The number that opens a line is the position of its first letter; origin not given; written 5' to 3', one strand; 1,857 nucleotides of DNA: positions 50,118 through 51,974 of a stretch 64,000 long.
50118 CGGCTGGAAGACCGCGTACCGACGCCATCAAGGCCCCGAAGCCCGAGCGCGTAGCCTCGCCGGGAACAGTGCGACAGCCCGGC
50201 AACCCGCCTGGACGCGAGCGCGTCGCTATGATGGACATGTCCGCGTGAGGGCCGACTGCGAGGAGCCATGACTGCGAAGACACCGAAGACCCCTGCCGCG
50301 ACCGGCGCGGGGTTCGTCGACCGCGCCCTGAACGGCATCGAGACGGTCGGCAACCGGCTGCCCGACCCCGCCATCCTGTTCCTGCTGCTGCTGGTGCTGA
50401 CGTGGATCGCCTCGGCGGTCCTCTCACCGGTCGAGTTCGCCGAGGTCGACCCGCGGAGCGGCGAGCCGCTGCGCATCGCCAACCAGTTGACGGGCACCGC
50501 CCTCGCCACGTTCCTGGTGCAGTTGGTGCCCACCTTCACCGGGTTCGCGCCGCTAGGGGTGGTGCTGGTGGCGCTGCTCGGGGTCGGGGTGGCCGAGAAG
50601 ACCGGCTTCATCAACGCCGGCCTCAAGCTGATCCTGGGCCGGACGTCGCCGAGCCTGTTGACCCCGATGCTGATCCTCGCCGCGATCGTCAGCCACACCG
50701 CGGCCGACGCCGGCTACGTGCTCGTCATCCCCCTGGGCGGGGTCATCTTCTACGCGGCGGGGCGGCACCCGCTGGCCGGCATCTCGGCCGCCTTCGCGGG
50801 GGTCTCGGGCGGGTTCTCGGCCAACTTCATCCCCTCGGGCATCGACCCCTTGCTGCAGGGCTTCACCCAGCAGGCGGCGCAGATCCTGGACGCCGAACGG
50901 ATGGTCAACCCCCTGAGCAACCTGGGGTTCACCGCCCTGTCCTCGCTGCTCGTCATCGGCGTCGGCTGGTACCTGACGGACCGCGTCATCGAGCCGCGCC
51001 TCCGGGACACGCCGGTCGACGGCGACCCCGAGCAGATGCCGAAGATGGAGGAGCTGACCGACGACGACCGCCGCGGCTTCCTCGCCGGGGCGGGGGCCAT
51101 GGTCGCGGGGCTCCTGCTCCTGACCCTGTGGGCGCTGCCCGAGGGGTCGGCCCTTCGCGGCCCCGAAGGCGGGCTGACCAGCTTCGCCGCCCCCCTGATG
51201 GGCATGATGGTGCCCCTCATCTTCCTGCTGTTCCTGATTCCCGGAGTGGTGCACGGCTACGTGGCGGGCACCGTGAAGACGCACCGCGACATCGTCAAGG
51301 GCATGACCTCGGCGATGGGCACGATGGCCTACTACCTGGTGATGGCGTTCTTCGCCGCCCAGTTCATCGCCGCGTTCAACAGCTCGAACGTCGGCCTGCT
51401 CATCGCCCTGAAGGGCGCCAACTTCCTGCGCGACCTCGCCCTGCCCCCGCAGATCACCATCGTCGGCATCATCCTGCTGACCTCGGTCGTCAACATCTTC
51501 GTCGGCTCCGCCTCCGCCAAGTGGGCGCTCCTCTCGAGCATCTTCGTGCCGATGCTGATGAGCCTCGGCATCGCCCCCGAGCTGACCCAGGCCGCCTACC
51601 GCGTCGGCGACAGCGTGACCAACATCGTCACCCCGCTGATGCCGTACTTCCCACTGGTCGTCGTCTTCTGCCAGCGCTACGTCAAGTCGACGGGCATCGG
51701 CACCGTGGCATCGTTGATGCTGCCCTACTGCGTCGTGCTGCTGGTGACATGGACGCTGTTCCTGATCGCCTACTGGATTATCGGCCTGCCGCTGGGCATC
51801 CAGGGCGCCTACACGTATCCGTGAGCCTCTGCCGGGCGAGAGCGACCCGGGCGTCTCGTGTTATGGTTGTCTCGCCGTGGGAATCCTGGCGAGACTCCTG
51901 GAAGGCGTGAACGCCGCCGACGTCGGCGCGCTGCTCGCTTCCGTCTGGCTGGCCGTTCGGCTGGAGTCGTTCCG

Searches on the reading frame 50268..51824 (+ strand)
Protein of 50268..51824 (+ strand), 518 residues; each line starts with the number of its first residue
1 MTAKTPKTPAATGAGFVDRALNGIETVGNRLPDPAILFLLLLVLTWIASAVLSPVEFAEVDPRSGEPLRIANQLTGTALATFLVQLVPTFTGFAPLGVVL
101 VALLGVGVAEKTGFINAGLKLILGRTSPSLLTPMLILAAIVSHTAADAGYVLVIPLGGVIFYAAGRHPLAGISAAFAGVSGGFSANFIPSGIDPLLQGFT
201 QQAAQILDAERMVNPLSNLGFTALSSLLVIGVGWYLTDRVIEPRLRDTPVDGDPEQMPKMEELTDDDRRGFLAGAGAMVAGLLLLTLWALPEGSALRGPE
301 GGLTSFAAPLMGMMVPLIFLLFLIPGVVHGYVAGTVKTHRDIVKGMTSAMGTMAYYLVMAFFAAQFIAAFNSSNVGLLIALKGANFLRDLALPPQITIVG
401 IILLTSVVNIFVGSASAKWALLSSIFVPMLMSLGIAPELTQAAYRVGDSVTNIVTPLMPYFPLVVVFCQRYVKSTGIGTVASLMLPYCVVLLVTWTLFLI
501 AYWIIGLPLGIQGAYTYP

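Call 3: search_protein_families(library=pfam, proteins=[window:50268-51824:+], max_evalue=0.01)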
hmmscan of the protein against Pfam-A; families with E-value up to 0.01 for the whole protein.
window:50268-51824:+ (518 aa): 3 families
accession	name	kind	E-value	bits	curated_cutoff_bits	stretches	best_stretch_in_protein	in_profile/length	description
PF03806.19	ABG_transport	-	6.5e-184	612.3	27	1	20-517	2-502/502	AbgT putative transporter family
PF03606.21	DcuC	-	2.4e-07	30.1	23.1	1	92-496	74-453/461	C4-dicarboxylate anaerobic carrier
PF02667.20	SCFA_trans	-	0.00029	20.4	27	1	340-466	298-423/453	Short chain fatty acid transporter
